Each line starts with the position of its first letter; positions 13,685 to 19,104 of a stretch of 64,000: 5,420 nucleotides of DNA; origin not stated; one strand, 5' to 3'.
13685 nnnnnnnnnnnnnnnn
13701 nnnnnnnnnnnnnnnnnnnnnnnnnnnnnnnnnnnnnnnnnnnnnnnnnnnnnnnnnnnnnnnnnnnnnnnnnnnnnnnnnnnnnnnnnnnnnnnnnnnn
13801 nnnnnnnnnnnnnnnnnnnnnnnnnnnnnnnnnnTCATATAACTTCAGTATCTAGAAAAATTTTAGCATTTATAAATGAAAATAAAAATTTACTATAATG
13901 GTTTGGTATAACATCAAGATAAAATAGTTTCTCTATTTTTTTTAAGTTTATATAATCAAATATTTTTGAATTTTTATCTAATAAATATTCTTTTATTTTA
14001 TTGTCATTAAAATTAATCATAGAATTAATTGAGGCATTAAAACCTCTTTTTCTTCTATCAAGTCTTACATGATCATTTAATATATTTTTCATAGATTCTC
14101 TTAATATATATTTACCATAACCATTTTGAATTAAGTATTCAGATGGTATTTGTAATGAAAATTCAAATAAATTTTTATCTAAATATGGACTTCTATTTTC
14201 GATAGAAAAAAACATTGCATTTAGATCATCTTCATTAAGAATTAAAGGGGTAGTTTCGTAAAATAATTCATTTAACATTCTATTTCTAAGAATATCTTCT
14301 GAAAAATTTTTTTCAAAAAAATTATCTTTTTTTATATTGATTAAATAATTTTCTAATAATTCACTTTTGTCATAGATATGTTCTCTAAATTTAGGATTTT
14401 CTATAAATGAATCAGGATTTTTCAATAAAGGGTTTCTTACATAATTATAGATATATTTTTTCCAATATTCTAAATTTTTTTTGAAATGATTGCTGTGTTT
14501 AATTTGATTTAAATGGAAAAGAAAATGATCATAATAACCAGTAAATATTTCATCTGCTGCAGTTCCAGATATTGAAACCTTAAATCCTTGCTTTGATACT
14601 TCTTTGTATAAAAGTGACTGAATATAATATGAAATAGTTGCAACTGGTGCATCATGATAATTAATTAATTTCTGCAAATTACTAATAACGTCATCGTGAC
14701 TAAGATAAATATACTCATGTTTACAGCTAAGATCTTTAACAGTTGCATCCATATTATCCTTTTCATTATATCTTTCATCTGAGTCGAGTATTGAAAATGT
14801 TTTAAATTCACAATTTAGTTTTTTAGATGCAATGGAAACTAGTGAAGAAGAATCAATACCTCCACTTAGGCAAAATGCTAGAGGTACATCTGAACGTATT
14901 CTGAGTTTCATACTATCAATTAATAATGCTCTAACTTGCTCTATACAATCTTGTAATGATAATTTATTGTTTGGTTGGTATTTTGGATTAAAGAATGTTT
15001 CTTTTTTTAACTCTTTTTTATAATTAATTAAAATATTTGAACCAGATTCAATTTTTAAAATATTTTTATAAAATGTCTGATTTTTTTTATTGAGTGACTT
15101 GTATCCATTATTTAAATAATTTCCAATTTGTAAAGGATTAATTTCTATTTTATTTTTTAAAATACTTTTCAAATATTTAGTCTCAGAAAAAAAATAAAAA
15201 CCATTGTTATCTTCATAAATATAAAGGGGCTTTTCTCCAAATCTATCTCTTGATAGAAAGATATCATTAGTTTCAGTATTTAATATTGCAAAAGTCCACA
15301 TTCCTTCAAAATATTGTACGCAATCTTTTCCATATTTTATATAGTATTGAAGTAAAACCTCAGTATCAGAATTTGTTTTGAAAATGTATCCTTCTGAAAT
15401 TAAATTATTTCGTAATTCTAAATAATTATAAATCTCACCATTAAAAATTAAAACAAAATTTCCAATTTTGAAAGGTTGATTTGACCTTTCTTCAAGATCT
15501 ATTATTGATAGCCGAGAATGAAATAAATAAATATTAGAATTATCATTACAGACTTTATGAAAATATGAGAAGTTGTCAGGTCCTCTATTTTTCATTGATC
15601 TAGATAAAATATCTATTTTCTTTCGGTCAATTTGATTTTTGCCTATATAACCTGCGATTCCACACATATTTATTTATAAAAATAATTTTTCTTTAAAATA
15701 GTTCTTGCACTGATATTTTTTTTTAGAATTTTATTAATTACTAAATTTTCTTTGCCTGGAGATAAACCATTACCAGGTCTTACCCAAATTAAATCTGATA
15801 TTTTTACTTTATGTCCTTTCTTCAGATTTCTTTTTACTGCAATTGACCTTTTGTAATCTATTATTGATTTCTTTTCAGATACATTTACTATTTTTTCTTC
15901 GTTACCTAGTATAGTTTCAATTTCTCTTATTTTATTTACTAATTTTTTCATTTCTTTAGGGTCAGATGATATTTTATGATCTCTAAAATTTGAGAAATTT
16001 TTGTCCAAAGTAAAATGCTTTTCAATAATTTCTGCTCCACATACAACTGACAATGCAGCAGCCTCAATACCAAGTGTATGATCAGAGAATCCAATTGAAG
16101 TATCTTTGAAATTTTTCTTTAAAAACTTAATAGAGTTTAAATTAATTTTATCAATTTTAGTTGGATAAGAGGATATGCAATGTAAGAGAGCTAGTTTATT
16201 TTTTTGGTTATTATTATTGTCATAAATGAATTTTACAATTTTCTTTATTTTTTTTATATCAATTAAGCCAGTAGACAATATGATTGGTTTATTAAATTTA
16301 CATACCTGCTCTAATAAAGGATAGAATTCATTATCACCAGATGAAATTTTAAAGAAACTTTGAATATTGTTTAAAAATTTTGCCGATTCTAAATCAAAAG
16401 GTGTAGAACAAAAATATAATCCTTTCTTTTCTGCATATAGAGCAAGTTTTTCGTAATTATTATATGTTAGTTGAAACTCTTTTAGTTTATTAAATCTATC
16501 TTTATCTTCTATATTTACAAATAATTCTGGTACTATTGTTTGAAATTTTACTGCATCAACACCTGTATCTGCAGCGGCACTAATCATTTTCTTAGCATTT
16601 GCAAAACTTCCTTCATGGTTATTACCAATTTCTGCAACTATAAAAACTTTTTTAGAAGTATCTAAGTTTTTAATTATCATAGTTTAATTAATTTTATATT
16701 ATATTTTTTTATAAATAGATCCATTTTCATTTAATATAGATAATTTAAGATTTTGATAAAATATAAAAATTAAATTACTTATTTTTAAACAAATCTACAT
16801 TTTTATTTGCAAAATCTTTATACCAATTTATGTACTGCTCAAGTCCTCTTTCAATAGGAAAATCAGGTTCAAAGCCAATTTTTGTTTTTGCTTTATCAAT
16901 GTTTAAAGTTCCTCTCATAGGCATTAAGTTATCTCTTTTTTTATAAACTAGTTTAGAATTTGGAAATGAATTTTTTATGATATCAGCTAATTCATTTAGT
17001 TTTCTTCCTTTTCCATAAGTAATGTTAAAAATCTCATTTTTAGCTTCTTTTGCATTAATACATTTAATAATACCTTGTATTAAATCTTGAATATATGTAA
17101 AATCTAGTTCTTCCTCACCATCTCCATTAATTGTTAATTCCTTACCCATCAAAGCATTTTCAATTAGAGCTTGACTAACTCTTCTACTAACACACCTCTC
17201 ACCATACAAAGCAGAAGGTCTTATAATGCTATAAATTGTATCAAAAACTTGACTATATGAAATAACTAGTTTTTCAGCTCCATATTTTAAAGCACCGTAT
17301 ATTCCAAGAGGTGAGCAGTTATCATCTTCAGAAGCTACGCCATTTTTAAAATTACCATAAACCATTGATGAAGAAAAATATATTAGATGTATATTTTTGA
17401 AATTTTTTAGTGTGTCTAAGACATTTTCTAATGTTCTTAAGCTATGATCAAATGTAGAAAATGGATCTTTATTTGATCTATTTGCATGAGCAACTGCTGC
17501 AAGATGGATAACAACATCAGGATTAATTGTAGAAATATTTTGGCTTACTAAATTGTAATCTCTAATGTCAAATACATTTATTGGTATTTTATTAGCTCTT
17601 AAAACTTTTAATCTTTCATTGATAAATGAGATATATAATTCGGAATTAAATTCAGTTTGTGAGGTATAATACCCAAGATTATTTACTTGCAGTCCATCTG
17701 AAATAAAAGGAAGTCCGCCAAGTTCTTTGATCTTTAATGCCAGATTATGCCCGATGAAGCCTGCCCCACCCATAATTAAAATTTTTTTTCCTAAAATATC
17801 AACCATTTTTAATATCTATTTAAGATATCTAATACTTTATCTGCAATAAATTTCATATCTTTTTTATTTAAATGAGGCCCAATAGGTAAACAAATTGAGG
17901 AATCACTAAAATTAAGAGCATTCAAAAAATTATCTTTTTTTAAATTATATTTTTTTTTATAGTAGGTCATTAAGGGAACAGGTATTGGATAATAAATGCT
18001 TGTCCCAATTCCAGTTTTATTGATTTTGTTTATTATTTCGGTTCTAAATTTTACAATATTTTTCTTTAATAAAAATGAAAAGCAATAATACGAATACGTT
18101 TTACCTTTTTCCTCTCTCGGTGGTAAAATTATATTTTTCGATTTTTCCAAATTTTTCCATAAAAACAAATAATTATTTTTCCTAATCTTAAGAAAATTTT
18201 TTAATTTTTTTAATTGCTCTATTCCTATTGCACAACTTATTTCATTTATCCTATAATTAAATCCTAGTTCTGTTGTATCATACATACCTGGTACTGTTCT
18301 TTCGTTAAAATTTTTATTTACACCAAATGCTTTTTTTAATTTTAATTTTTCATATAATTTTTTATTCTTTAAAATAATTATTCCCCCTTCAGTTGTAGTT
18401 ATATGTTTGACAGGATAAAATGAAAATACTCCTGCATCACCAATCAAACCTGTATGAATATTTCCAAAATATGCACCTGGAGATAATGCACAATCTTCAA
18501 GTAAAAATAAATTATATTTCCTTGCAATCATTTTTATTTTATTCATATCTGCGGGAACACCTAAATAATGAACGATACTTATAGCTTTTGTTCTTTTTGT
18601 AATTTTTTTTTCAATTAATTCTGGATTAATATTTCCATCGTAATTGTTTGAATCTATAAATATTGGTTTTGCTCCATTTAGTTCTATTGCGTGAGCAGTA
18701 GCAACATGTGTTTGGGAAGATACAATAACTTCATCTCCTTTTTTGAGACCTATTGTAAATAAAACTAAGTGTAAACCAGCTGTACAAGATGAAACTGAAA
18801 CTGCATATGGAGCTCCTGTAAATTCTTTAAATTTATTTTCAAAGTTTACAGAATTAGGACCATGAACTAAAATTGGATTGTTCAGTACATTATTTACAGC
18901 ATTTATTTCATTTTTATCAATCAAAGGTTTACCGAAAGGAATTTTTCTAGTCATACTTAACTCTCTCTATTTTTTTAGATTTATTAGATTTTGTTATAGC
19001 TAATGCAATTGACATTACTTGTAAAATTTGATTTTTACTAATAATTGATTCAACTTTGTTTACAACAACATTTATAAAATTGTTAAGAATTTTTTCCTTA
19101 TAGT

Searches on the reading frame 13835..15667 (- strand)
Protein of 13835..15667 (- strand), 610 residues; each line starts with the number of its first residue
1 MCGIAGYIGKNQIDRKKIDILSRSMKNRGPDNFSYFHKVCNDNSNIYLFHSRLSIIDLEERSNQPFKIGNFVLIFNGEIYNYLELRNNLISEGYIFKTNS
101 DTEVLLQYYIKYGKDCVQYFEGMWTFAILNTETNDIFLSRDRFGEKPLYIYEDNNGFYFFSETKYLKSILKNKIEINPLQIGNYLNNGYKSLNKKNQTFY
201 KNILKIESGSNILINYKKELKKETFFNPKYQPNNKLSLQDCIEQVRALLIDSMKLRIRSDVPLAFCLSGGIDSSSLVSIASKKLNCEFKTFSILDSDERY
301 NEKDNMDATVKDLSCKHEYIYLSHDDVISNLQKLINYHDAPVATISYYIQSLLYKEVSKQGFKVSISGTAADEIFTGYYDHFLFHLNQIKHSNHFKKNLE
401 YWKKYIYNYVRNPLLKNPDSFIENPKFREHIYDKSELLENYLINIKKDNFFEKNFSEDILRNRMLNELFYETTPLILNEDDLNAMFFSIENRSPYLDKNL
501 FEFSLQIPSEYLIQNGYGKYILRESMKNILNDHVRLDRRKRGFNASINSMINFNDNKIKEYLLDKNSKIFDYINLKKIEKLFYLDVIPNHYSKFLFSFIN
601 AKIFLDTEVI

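Call 66: search_protein_families(library=pfam, proteins=[window:13835-15667:-], max_evalue=0.00001)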
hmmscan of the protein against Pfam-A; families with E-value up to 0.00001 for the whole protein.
window:13835-15667:- (610 aa): 3 families
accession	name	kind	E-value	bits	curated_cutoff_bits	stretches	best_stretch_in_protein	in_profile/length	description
PF00733.27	Asn_synthase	-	1.3e-57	196.5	21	1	244-582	1-328/354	Asparagine synthase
PF13537.11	GATase_7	-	3.8e-38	130.7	25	1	50-167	1-122/123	Glutamine amidotransferase domain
PF13522.11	GATase_6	-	5e-36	124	27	1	43-162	9-130/130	Glutamine amidotransferase domain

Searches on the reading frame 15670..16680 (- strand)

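Call 66: search_protein_families(library=pfam, proteins=[window:15670-16680:-], max_evalue=0.00001)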
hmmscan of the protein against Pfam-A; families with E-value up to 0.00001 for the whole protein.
window:15670-16680:- (336 aa): 1 family
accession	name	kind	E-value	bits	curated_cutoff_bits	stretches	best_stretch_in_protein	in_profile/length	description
PF03102.20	NeuB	-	2.6e-70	237.1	22.1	1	32-263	1-241/241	NeuB family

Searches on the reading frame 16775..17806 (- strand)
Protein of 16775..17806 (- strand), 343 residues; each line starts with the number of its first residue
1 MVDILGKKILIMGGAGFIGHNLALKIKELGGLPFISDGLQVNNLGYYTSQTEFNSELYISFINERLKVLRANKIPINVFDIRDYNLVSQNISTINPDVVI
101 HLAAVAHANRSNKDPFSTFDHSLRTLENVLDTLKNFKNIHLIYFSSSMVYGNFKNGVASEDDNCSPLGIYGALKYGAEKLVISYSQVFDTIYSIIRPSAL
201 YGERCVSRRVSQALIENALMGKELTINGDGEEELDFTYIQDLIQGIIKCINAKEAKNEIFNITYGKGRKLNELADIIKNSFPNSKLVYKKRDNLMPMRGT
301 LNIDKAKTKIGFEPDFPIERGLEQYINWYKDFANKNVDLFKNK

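Call 66: search_protein_families(library=pfam, proteins=[window:16775-17806:-], max_evalue=0.00001)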
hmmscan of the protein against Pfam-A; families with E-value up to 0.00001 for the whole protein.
window:16775-17806:- (343 aa): 5 families
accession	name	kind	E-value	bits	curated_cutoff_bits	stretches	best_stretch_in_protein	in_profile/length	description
PF01370.27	Epimerase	-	2.9e-38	132.1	20.9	1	9-262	1-239/240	NAD dependent epimerase/dehydratase family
PF16363.11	GDP_Man_Dehyd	-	1.1e-31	110.9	27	1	10-277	1-262/332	GDP-mannose 4,6 dehydratase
PF04321.23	RmlD_sub_bind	-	2.7e-15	56.7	27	1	8-259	2-206/287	RmlD substrate binding domain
PF01073.25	3Beta_HSD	-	3.7e-09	36.4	22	1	11-247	2-226/280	3-beta hydroxysteroid dehydrogenase/isomerase family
PF02719.21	Polysacc_synt_2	-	1.1e-08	35.1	20.2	1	9-276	1-242/293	Polysaccharide biosynthesis protein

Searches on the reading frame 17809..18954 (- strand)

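Call 66: search_protein_families(library=pfam, proteins=[window:17809-18954:-], max_evalue=0.00001)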
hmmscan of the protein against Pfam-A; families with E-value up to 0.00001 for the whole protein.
window:17809-18954:- (381 aa): 5 families
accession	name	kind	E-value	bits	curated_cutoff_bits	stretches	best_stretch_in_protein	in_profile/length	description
PF01041.23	DegT_DnrJ_EryC1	-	2.8e-100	336.5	19.8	1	12-374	3-359/360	DegT/DnrJ/EryC1/StrS aminotransferase family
PF00266.25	Aminotran_5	-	1.4e-08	34.6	21.5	1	38-156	48-177/371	Aminotransferase class-V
PF00155.27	Aminotran_1_2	-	7e-08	32.5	19.7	1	37-156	46-187/361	Aminotransferase class I and II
PF01212.27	Beta_elim_lyase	-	1.7e-07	31.3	27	1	33-156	32-170/288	Beta-eliminating lyase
PF01053.26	Cys_Met_Meta_PP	-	1.9e-07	30.5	27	1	33-211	52-230/381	Cys/Met metabolism PLP-dependent enzyme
